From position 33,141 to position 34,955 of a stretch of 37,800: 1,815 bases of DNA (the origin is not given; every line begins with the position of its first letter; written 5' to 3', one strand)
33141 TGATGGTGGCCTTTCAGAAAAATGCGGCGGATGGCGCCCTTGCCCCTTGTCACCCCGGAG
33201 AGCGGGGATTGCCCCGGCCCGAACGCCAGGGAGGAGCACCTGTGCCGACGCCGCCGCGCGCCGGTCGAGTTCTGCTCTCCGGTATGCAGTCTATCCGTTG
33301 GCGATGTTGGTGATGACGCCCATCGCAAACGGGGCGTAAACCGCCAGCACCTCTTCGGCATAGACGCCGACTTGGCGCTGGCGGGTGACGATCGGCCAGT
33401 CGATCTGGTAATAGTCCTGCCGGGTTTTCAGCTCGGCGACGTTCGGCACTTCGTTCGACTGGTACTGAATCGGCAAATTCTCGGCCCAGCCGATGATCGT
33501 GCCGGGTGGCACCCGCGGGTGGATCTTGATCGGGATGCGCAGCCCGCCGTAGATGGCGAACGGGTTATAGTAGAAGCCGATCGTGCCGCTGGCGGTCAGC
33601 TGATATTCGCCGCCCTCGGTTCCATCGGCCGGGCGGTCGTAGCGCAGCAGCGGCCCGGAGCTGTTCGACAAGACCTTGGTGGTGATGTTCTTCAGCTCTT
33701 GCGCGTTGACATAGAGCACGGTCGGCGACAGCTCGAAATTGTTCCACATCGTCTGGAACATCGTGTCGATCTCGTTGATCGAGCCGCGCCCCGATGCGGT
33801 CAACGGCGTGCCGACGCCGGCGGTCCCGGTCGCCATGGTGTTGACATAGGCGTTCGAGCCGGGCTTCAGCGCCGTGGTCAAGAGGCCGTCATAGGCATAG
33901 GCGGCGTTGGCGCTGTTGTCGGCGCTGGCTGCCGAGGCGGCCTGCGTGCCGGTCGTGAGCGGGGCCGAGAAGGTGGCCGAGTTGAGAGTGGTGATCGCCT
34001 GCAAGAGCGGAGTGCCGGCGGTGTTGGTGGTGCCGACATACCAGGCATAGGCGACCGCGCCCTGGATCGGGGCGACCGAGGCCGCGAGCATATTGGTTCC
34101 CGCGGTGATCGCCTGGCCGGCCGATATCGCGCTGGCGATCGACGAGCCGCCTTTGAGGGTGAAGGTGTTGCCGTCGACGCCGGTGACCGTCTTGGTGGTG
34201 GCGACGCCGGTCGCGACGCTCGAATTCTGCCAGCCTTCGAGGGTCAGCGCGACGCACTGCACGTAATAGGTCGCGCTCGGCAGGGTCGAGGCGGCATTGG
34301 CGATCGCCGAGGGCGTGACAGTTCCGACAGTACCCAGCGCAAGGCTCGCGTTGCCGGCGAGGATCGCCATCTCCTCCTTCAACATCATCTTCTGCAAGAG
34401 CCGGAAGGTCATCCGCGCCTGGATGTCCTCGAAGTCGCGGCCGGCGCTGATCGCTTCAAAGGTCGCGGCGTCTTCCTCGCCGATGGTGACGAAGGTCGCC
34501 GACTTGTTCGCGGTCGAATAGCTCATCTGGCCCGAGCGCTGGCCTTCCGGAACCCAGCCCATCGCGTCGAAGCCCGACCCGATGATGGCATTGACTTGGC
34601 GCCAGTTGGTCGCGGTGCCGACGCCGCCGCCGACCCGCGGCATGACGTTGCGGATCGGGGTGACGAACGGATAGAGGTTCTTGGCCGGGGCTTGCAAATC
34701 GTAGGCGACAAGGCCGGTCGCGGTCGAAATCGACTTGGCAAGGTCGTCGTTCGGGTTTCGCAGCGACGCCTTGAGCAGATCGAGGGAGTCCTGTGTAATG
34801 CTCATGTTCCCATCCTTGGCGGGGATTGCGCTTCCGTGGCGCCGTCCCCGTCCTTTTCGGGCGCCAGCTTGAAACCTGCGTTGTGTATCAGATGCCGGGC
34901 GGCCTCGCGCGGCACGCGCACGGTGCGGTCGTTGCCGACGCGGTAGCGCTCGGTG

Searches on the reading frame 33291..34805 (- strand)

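Call 13: search_protein_families(library=pfam, proteins=[window:33291-34805:-], max_evalue=0.01)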
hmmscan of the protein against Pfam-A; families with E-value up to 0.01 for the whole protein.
window:33291-34805:- (504 aa): 1 family
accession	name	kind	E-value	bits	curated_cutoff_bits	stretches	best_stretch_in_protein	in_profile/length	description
PF20816.2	PBV_CP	-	0.0024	17.1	27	1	132-217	246-326/515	Picobirnavirus, Capsid protein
